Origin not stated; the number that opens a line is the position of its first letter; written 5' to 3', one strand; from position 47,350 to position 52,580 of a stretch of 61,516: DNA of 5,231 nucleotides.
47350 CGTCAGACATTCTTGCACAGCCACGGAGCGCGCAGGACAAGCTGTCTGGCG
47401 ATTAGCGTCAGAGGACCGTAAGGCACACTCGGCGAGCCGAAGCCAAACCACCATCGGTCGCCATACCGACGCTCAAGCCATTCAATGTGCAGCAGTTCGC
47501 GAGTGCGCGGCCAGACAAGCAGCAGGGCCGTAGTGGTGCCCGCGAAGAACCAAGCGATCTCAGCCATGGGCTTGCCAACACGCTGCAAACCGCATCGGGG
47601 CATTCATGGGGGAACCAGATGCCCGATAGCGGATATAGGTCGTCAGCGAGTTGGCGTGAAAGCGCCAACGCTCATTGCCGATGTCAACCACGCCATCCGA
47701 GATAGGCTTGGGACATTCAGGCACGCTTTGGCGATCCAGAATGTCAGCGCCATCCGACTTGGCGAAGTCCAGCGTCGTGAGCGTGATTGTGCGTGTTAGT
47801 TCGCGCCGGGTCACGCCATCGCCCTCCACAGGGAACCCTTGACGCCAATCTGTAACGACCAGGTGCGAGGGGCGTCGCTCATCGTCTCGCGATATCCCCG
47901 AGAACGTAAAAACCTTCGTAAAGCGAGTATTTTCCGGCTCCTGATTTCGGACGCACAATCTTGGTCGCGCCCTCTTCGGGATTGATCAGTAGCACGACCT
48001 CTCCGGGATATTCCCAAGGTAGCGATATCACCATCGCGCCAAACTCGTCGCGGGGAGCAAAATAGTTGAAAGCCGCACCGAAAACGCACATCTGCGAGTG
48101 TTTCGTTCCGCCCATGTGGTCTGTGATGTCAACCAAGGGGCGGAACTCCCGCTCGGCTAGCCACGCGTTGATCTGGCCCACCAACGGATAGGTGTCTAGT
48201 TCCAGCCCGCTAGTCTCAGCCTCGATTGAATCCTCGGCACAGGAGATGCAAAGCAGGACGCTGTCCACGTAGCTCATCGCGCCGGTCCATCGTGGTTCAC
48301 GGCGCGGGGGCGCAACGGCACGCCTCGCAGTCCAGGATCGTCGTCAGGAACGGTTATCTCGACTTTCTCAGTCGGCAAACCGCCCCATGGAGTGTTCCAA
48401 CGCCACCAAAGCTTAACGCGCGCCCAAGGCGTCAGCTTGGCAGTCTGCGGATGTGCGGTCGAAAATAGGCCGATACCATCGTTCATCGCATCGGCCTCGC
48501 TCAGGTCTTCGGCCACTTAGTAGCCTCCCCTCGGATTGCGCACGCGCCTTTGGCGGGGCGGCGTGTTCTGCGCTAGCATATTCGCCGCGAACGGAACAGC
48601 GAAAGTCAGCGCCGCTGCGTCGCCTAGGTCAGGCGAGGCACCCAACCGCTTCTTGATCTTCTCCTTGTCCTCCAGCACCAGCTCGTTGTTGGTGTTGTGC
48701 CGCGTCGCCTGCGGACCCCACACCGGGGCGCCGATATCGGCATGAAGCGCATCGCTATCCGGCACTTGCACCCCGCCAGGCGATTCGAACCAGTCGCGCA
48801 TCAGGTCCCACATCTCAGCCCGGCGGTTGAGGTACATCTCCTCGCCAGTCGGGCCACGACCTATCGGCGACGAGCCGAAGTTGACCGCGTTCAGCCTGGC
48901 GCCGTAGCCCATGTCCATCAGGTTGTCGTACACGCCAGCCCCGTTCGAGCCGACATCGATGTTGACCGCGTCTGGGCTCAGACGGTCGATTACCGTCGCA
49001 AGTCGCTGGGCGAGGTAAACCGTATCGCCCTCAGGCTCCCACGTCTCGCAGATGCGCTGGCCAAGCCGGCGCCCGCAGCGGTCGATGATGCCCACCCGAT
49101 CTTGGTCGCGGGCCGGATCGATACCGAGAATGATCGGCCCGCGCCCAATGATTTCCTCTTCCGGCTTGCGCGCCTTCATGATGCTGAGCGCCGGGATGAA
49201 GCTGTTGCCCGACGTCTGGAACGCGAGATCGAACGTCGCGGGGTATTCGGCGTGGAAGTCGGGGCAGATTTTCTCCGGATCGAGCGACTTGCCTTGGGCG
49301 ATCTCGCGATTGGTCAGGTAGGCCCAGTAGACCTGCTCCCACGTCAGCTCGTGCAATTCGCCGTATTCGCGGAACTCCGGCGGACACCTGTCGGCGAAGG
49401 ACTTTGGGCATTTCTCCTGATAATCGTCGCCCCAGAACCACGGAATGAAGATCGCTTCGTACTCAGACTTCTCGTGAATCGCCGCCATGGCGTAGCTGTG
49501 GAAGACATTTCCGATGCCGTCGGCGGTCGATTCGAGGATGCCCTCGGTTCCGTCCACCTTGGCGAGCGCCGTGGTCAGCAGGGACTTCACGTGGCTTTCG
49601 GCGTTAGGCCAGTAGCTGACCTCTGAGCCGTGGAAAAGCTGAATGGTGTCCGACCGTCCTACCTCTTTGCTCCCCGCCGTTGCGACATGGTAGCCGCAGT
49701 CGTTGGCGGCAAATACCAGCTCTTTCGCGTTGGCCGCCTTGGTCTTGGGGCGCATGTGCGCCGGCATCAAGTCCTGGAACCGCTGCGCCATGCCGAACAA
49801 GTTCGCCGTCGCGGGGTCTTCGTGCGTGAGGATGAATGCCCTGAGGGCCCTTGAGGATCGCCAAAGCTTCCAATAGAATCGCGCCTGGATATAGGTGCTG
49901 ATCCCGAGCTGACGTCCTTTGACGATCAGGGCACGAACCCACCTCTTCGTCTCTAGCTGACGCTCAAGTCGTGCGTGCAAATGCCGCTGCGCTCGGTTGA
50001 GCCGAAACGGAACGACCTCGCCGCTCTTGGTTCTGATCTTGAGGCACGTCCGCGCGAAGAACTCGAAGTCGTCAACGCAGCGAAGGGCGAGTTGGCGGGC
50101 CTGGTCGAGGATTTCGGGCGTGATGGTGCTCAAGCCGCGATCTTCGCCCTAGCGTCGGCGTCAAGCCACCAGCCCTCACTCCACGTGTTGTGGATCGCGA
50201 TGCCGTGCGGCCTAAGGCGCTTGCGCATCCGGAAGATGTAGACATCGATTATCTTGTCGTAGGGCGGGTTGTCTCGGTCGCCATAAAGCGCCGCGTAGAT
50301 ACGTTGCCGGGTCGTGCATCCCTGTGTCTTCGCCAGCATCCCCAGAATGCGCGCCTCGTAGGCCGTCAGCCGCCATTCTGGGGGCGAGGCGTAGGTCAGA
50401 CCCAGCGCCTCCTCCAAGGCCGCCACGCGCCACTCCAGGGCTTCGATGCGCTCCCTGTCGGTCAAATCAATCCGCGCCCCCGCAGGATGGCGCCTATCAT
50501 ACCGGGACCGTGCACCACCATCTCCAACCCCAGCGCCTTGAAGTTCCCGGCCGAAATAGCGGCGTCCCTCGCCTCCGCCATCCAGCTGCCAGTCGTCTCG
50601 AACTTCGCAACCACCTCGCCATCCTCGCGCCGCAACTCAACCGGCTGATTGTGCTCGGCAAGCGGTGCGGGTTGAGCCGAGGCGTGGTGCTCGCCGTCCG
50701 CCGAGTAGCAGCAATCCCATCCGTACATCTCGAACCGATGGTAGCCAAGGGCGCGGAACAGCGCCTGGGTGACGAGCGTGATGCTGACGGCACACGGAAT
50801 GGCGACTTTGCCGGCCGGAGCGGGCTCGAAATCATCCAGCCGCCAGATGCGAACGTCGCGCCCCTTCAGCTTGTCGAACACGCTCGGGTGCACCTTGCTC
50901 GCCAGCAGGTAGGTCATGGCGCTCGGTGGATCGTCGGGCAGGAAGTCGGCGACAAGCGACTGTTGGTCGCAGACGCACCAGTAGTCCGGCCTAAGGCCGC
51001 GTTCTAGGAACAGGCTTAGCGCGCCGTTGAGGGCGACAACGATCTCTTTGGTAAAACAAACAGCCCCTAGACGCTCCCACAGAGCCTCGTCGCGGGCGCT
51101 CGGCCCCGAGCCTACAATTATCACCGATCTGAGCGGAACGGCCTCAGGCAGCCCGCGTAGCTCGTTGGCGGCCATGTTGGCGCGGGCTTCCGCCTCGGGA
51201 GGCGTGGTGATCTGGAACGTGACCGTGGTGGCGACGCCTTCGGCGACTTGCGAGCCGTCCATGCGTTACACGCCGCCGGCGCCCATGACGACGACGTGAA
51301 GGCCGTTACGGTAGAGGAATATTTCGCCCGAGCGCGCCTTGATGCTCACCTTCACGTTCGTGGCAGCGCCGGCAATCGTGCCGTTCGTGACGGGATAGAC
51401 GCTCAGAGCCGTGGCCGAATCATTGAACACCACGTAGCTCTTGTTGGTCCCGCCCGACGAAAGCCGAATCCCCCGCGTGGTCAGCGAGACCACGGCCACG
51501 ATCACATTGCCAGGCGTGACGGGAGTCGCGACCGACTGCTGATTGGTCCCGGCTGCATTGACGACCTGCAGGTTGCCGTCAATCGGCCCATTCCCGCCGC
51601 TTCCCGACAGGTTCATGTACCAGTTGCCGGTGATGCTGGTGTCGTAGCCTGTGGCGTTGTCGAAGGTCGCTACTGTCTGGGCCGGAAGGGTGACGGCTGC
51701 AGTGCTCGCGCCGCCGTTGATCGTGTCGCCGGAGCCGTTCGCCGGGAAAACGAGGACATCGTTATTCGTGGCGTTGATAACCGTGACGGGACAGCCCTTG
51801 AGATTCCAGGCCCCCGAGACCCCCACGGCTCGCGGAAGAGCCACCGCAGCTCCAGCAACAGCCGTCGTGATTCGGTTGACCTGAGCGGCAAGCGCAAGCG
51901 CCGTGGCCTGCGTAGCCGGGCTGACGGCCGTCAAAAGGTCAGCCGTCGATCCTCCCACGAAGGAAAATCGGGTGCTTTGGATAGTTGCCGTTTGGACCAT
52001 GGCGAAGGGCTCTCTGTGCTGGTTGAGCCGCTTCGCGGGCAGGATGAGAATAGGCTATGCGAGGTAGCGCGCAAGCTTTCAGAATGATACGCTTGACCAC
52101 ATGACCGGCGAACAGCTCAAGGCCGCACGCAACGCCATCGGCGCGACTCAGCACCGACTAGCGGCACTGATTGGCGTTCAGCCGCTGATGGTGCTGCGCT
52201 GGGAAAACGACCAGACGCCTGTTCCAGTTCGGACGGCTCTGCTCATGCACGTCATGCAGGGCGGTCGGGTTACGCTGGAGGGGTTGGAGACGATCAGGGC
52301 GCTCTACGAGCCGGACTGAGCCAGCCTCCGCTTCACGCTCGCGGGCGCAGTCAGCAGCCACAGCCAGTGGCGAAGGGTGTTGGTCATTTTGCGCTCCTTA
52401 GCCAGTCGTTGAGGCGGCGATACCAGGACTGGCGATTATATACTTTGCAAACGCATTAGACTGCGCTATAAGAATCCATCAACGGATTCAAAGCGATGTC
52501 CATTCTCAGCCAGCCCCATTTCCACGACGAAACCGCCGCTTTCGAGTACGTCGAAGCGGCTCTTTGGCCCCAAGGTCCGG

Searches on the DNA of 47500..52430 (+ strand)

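Call 25: search_dna_similar(query=window:47500-52430:+, collection=phages, mode=distant, max_rows=15)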
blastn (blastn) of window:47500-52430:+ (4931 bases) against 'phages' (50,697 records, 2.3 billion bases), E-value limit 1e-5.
No match.

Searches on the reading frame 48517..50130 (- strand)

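Call 76: search_protein_families(library=phrogs, proteins=[window:48517-50130:-], max_evalue=0.001)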
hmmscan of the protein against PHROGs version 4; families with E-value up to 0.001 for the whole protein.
window:48517-50130:- (537 aa): 3 families
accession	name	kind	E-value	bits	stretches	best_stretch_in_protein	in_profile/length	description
phrog_2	-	head and packaging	5.5e-23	82.6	1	34-524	257-600/807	terminase large subunit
phrog_5989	-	head and packaging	1.4e-05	25.4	1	17-176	116-265/347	terminase large subunit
phrog_26724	-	unknown function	2.4e-05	25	1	30-207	21-187/192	-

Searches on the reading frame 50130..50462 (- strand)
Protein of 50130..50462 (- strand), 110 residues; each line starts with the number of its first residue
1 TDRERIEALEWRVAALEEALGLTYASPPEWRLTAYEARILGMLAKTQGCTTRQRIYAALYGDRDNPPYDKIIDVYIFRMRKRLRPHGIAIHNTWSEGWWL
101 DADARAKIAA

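Call 76: search_protein_families(library=phrogs, proteins=[window:50130-50462:-], max_evalue=0.001)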
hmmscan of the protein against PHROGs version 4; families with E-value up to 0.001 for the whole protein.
window:50130-50462:- (110 aa): 2 families
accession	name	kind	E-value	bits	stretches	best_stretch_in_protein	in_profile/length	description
phrog_731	-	unknown function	3.9e-08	33.9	1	28-101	149-225/227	-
phrog_31800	-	transcription regulation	3.8e-06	27.9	1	29-104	20-97/152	transcriptional regulator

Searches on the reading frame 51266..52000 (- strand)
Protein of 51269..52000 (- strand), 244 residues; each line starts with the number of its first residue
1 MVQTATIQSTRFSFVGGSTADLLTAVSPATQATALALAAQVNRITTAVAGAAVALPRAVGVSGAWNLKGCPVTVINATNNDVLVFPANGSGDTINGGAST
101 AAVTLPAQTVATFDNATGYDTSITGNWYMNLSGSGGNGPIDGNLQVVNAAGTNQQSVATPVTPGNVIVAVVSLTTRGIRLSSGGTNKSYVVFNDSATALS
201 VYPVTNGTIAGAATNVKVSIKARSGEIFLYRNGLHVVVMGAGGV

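Call 27: find_related_loci(query=window:51269-52000:-, collection=viral_contigs, flank=10000)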
Query window:51269-52000:- (244 aa) in viral_contigs; peptide patterns used: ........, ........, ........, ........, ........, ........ (x = any residue, [..] = any of these).
8 stretches matched a pattern, but none encodes a relative of the query by tblastn (E <= 1e-3).

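Call 76: search_protein_families(library=phrogs, proteins=[window:51266-51997:-], max_evalue=0.001)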
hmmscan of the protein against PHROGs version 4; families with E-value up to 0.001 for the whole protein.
window:51266-51997:- (243 aa): 0 families

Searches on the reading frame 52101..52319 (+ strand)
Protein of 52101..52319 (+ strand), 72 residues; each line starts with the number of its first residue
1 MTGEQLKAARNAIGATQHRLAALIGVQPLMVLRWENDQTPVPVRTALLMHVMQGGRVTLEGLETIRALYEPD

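Call 45: search_protein_families(library=padloc, proteins=[window:52101-52319:+], max_evalue=0.01)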
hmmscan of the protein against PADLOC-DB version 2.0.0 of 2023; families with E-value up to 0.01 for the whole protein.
window:52101-52319:+ (72 aa): 6 families
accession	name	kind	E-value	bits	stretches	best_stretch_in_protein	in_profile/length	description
PDLC03949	RmrA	-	0.00029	17.8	1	2-45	3-47/363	-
PDLC03951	RmrA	-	0.00059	16.9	1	3-39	10-46/400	-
PDLC03947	RmrA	-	0.002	15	1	2-45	12-54/383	-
PDLC03948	RmrA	-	0.0021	15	1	2-43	9-51/397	-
PDLC03956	RmrA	-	0.0026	14.9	1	3-46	10-53/399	-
PDLC03944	RmrA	-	0.0057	13.8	1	2-47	7-51/384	-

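Call 46: search_protein_families(library=phrogs, proteins=[window:52101-52319:+], max_evalue=0.01)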
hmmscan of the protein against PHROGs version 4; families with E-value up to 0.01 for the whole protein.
window:52101-52319:+ (72 aa): 9 families
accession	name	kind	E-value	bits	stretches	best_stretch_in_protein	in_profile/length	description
phrog_14076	-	transcription regulation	2.8e-09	38.4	1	1-55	13-70/86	transcriptional regulator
phrog_4836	-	transcription regulation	2.5e-05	24.9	1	4-39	78-113/194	CII-like regulator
phrog_7950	-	transcription regulation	4e-05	24.6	1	2-38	8-44/68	transcriptional repressor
phrog_2328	-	transcription regulation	6e-05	23.8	1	4-46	18-60/128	transcriptional repressor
phrog_5119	-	unknown function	0.00014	22.6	1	1-54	53-106/152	-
phrog_2104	-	unknown function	0.00019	22.6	1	3-49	41-88/103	-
phrog_2439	-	transcription regulation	0.00075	19.5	1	2-43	8-49/367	transcriptional regulator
phrog_3626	-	unknown function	0.00087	20.5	1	1-60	10-73/82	-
phrog_4779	-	transcription regulation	0.0014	20.1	1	1-41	2-42/98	transcriptional regulator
